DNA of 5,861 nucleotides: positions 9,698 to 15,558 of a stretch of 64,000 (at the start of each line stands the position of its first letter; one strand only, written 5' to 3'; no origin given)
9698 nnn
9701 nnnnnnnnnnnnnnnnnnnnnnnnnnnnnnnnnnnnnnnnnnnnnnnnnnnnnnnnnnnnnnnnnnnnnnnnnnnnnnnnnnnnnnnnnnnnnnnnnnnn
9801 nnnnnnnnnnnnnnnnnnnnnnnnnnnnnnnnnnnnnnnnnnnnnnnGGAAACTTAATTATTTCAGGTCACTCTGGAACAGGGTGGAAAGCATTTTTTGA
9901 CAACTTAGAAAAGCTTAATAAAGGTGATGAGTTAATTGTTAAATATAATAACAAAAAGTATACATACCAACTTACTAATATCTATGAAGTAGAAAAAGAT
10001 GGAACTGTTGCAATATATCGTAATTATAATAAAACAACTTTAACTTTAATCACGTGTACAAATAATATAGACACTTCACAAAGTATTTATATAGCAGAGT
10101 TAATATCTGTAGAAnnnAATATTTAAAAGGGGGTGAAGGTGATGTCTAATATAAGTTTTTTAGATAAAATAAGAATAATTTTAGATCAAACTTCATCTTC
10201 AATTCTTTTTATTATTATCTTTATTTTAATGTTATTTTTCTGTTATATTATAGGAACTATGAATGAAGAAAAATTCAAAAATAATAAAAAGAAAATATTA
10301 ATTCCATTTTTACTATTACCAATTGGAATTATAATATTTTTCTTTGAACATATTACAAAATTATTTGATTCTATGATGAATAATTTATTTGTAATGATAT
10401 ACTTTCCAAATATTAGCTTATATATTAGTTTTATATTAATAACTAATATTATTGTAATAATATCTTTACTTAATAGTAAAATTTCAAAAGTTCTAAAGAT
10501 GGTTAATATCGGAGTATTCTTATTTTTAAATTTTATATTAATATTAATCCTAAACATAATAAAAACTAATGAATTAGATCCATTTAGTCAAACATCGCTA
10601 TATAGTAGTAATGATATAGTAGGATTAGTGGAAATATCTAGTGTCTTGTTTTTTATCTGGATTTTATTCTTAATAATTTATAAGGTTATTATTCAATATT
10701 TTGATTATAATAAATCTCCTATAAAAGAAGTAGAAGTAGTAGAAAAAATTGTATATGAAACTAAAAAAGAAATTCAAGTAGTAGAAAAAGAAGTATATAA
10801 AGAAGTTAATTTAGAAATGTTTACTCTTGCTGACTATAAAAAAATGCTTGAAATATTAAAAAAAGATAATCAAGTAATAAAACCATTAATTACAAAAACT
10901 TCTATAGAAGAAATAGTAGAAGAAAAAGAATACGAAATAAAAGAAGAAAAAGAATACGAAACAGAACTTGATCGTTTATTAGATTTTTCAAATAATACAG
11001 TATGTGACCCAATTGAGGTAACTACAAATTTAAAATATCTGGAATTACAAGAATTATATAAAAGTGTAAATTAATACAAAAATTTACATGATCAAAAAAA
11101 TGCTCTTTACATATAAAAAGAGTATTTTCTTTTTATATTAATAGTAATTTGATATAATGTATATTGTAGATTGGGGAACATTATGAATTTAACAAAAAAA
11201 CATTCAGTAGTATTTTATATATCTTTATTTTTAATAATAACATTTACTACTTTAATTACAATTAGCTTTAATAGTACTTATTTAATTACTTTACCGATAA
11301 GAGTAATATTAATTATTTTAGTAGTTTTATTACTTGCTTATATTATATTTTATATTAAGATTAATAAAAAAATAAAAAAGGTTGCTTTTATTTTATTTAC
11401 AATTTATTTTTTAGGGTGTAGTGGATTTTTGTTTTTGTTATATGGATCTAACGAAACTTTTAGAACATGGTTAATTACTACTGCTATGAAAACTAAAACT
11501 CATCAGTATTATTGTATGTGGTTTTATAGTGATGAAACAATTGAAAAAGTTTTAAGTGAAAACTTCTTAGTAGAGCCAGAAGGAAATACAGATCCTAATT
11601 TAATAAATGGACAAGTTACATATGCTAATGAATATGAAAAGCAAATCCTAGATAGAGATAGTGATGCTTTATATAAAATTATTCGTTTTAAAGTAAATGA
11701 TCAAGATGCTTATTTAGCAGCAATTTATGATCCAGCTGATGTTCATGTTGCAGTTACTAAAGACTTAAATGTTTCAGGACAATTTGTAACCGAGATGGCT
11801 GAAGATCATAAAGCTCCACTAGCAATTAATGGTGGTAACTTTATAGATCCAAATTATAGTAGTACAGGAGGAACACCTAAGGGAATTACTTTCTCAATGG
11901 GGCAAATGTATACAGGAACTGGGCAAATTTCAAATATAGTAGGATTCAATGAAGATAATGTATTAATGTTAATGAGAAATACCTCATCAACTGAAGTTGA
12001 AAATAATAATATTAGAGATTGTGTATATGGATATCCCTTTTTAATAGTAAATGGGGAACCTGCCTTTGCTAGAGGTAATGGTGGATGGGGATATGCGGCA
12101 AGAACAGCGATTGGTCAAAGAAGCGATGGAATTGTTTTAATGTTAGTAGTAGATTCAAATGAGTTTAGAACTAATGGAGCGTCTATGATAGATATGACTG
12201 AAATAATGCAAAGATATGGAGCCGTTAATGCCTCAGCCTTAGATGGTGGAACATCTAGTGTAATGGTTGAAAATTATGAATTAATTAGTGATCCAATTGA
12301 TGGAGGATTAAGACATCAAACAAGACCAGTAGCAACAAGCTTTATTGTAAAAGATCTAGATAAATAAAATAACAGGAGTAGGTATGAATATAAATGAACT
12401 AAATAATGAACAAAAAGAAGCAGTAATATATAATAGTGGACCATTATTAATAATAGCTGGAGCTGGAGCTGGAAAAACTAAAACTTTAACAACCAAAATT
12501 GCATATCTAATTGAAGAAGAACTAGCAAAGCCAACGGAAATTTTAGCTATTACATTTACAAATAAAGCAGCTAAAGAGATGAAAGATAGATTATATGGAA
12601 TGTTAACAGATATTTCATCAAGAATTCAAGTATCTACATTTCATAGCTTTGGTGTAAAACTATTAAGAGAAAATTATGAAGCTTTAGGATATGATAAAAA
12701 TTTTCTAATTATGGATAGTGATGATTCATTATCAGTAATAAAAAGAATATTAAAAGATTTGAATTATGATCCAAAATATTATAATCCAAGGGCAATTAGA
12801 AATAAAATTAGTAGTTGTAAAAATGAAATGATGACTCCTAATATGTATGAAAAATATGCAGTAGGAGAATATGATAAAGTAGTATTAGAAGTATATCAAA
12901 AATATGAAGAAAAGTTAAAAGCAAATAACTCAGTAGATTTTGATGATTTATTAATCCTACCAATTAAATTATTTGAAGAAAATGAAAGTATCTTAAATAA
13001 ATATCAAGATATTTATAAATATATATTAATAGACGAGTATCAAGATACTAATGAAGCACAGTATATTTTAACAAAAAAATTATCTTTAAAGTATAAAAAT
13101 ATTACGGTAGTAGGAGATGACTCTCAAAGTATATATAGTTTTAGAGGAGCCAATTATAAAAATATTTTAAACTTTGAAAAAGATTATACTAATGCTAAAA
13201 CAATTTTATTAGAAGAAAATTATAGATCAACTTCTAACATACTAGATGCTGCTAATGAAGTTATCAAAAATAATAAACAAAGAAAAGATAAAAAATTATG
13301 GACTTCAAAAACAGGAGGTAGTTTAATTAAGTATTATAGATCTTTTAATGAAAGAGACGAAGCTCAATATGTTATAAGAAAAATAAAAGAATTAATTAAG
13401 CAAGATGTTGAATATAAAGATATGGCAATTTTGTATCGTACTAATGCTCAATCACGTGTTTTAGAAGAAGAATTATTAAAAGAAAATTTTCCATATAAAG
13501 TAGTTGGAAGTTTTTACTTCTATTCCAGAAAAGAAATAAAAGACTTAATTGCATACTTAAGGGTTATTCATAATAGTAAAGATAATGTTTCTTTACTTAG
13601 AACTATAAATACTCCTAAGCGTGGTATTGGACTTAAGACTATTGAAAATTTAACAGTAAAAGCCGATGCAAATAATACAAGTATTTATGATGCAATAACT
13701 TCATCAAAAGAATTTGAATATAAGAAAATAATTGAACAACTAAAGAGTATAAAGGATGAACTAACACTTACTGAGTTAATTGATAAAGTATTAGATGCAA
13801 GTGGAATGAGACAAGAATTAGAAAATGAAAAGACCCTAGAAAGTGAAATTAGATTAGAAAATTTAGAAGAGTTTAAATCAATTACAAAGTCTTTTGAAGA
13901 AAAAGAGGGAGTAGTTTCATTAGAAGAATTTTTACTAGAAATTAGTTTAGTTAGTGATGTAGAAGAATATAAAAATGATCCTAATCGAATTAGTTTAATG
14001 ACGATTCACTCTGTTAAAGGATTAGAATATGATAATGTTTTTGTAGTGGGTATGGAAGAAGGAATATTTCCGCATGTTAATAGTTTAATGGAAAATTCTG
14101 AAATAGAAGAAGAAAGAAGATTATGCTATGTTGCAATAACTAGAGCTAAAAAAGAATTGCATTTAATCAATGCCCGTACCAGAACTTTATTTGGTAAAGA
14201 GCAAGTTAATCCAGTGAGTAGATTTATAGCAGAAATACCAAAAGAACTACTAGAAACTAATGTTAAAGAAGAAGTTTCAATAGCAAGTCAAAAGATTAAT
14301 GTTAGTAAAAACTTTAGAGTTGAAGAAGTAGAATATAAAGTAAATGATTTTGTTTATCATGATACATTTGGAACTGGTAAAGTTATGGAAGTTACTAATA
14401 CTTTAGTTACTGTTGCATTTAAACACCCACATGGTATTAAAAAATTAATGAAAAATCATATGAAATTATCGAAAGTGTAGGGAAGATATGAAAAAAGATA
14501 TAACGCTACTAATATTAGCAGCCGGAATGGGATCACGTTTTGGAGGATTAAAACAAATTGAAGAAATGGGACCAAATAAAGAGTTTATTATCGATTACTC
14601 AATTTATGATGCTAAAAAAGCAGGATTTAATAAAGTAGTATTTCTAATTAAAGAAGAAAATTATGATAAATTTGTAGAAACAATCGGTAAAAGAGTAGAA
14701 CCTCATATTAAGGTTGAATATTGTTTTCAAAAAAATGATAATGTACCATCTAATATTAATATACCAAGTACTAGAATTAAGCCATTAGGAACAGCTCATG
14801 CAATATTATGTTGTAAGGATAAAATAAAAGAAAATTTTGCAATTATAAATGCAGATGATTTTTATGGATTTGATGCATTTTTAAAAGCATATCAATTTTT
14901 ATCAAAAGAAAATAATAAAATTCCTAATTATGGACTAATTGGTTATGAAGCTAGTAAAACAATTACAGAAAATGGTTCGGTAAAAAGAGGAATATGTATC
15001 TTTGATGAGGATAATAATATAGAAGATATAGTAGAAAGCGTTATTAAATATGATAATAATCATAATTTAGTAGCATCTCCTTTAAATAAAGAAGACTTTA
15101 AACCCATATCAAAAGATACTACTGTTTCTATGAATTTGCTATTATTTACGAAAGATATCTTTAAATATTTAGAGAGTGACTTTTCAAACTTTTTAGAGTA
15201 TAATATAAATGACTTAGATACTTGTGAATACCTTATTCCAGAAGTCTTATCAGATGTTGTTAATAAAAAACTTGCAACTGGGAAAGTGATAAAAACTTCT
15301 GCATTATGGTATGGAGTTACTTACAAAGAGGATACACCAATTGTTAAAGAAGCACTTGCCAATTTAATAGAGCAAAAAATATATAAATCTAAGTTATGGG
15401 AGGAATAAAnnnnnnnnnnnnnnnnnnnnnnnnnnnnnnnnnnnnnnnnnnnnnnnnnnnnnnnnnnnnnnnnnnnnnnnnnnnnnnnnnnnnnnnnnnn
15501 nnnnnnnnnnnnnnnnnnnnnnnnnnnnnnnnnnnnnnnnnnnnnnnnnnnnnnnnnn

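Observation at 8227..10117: Thioester-domain adhesin with non-LPXTG sorting signal (VPNTS) and dedicated sortase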

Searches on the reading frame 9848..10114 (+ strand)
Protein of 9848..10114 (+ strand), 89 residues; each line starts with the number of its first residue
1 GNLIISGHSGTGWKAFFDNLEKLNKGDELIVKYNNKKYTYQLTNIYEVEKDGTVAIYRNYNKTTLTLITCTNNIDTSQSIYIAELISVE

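Call 14: search_solved_structures(query=window:9848-10114:+, max_evalue=1, show_alignments=5)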
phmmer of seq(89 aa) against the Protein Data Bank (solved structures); distinct sequences matched with E-value up to 1: 54.
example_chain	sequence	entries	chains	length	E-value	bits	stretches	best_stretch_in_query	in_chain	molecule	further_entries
8t28_A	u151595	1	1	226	2.6e-09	40.3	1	4-78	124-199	Class C sortase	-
8gmx_A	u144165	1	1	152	1.5e-08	37.9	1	3-79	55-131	Class C sortase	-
24rr_A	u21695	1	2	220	1.9e-08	37.5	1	3-78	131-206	Ebp pilus assembly class C sortase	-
2kw8_A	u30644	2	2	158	8.5e-08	35.5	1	1-83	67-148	LPXTG-site transpeptidase family protein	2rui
4d70_A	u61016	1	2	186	1.3e-07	35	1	1-73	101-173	SORTASE FAMILY PROTEIN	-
4d7w_A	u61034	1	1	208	8.1e-07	32.4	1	3-72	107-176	SORTASE FAMILY PROTEIN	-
2xwg_A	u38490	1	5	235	1.7e-06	31.4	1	4-73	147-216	SORTASE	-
6bwe_A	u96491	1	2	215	2.2e-06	31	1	4-76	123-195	Putative fimbrial associated sortase-like protein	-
5k9a_A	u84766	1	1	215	2.2e-06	31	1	4-76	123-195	Putative fimbrial associated sortase-like protein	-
2ln7_A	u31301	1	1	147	4.5e-06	30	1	1-71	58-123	LPXTG-site transpeptidase family protein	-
7s56_A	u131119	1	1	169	4.7e-06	29.9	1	10-85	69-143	Class A sortase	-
3rcc_A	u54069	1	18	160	1e-05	28.8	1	10-85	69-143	Sortase SrtA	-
8gr6_A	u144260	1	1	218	2e-05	27.9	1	4-72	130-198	Sortase-like protein, putative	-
3o0p_A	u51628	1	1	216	4.7e-05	26.8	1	3-73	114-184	Sortase family protein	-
4g1j_A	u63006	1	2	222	0.00016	25.1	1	4-78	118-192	Sortase family protein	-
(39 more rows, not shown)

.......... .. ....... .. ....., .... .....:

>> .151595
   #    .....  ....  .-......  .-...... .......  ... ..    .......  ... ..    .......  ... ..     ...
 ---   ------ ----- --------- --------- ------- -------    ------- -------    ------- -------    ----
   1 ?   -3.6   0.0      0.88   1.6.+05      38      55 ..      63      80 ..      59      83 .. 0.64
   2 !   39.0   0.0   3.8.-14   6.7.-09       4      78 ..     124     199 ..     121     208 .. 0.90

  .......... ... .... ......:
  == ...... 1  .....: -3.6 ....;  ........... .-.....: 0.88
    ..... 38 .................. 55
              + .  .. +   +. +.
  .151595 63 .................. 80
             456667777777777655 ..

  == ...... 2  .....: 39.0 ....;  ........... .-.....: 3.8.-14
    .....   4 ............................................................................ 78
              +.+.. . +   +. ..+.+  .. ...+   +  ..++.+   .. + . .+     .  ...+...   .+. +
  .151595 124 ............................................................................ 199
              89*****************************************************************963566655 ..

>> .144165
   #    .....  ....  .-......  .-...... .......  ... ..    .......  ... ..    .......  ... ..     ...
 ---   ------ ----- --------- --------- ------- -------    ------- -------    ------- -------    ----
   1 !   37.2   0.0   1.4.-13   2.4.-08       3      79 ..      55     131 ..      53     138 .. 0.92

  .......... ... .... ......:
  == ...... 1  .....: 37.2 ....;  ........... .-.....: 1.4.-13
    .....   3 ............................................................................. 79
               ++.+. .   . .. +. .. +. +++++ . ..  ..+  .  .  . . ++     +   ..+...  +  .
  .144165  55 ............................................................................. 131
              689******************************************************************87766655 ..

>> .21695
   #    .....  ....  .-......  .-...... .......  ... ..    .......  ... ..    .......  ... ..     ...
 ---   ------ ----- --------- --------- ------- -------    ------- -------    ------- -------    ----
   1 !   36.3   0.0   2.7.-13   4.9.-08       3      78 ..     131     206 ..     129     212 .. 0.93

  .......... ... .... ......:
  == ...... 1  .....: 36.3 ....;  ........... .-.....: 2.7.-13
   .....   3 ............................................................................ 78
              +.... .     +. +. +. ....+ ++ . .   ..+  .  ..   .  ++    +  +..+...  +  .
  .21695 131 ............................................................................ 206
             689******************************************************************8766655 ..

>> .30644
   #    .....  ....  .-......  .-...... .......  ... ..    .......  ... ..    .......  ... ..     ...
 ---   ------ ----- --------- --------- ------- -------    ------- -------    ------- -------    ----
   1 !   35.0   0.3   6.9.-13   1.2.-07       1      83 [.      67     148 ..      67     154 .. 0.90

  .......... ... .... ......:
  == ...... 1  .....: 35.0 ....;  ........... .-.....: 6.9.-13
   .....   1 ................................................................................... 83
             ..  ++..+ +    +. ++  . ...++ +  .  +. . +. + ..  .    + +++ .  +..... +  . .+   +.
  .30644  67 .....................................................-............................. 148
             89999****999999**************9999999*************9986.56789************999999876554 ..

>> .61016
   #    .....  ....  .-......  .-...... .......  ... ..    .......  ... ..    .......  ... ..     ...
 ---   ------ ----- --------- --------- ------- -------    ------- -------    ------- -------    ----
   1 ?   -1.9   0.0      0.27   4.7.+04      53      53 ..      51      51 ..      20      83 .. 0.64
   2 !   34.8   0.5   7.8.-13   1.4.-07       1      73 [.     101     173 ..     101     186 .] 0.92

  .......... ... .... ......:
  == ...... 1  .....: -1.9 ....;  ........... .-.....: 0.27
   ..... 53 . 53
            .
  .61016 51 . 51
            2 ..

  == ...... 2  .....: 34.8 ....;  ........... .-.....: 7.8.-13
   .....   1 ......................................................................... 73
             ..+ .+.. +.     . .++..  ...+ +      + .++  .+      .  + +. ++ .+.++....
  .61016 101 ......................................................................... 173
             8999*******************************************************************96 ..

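Call 48: search_solved_structures(query=A4, max_evalue=0.01, show_alignments=5)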
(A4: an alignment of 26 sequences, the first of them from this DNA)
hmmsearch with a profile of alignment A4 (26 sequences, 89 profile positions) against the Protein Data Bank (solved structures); distinct sequences matched with E-value up to 0.01: 53.
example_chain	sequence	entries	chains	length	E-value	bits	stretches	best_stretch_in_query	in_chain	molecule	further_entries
4d70_A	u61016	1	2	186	9.8e-11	44.7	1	1-80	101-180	SORTASE FAMILY PROTEIN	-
2xwg_A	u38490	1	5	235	1.5e-09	40.8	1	4-73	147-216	SORTASE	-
5k9a_A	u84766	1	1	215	2.2e-09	40.4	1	4-74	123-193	Putative fimbrial associated sortase-like protein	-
6bwe_A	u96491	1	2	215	2.2e-09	40.4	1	4-74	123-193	Putative fimbrial associated sortase-like protein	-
2kw8_A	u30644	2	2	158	3.6e-09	39.7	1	1-82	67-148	LPXTG-site transpeptidase family protein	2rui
4d7w_A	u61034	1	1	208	8.2e-09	38.5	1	4-73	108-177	SORTASE FAMILY PROTEIN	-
24rr_A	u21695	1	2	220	2.4e-08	37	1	4-72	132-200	Ebp pilus assembly class C sortase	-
5hu4_A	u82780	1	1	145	2.9e-08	36.8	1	1-87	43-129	Cysteine protease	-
2ln7_A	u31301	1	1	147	3.3e-08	36.6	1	13-71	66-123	LPXTG-site transpeptidase family protein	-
8gmx_A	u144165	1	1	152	5.7e-08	35.8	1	4-73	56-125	Class C sortase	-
7f87_A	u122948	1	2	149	1e-07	35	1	1-75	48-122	Class A sortase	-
8t28_A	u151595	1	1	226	1e-07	35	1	4-72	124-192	Class C sortase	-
7cfj_A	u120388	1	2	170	1.4e-07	34.6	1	1-75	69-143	Class A sortase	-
3rcc_A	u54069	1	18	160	1.9e-07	34.1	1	13-87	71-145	Sortase SrtA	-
7s56_A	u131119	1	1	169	2.1e-07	34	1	13-87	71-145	Class A sortase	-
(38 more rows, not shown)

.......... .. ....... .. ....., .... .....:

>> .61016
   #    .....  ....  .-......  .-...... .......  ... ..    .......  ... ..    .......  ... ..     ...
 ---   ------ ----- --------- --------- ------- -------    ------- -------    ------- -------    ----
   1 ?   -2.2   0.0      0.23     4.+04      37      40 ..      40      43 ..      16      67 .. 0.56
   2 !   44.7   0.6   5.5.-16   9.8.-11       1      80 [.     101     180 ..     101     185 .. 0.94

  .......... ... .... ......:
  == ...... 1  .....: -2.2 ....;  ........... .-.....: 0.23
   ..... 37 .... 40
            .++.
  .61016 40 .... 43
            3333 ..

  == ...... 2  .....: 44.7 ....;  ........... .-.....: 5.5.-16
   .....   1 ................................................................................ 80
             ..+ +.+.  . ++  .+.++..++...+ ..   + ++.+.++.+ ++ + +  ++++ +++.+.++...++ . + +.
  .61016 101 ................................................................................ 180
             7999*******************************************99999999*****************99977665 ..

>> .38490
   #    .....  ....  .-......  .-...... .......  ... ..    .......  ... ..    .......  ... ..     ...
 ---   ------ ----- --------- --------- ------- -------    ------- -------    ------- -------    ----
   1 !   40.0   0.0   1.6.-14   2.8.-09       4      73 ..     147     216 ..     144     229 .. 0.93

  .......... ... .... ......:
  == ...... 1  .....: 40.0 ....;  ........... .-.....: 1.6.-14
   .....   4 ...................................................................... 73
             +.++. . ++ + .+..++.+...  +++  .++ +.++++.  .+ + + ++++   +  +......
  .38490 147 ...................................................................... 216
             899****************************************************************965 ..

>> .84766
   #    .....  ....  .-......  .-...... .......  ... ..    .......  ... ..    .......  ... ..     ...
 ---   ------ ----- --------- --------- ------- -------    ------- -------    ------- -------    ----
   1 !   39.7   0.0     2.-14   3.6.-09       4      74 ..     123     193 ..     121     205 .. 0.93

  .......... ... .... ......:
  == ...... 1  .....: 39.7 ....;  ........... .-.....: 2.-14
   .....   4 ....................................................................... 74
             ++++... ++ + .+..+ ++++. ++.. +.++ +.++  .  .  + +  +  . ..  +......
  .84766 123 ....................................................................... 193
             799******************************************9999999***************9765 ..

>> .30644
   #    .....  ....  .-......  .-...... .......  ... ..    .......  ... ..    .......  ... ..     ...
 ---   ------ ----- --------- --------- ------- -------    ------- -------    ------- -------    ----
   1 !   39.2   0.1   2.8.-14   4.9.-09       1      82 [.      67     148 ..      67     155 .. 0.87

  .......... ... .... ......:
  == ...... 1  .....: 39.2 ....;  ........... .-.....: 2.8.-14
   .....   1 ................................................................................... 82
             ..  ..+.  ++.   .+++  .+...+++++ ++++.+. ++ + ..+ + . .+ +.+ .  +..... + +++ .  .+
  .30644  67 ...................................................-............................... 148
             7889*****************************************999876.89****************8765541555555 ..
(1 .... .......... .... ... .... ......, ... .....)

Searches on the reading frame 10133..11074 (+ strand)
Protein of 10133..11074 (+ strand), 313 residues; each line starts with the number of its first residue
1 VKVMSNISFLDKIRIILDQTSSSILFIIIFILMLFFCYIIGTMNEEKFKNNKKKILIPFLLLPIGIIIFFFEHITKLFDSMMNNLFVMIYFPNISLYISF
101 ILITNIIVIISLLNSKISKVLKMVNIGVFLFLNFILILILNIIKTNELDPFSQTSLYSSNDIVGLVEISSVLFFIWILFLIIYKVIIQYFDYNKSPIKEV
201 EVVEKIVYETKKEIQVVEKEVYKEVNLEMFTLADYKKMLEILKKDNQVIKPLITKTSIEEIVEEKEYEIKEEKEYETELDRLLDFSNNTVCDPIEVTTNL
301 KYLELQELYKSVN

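Call 3: search_protein_families(library=pfam, proteins=[window:10133-11074:+], max_evalue=0.01)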
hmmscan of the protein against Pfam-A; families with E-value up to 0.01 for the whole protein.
window:10133-11074:+ (313 aa): 0 families

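Call 4: search_protein_families(library=ncbifam, proteins=[window:10133-11074:+], max_evalue=0.01)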
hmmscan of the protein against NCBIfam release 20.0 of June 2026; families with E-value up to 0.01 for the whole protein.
window:10133-11074:+ (313 aa): 1 family
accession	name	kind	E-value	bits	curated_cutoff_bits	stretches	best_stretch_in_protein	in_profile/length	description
NF045849.1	ICE_MMCAP2_0565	equivalog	0.00061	19.4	40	1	11-70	7-70/80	Mbov_0395 family pilin-like conjugal transfer protein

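Call 67: find_homologous_proteins(query=window:10133-11074:+)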
Query window:10133-11074:+ (313 aa): 36 proteins with E <= 0.001 among 8000 candidates.
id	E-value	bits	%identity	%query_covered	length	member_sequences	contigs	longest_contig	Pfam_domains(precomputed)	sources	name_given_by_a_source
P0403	4.1e-181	619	100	99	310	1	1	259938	-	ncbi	-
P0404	2.1e-42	164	41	76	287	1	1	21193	-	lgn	-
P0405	1.1e-40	158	35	99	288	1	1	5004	-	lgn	-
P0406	1.2e-40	158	69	4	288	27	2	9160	-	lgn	-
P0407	2.4e-40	157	46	60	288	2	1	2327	-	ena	-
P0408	6.9e-40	155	37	87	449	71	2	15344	-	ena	-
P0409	3.3e-39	153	33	99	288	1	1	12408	-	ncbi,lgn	-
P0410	5.8e-38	149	34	92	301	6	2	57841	-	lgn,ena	-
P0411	7.5e-38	149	34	99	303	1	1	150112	-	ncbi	-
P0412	8.9e-38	148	47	44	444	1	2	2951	-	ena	-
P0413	1.5e-37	148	40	62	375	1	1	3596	-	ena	-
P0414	3.1e-37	147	33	99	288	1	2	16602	-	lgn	-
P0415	6.8e-37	146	41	62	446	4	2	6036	-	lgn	-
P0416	9.7e-37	145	33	90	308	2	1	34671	-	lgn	-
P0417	2.0e-36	144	44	58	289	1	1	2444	-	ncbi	-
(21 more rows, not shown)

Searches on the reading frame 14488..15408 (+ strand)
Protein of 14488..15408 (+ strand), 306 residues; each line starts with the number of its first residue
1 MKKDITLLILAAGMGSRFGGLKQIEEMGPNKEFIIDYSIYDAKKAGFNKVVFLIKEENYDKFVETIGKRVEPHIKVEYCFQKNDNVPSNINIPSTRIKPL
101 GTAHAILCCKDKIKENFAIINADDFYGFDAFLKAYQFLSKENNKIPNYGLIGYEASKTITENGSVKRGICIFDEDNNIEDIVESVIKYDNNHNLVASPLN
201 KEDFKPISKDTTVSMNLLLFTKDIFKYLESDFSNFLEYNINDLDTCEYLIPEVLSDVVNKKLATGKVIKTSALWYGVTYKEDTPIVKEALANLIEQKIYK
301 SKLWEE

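Call 42: search_protein_families(library=pfam, proteins=[window:14488-15408:+], max_evalue=0.001)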
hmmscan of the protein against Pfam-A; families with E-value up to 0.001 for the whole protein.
window:14488-15408:+ (306 aa): 2 families
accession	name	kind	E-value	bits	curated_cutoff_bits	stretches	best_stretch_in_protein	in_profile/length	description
PF00483.29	NTP_transferase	-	4.2e-12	46.6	21.2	1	8-252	3-212/245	Nucleotidyl transferase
PF12804.13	NTP_transf_3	-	0.00016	22.4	27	1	8-65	2-57/160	MobA-like NTP transferase domain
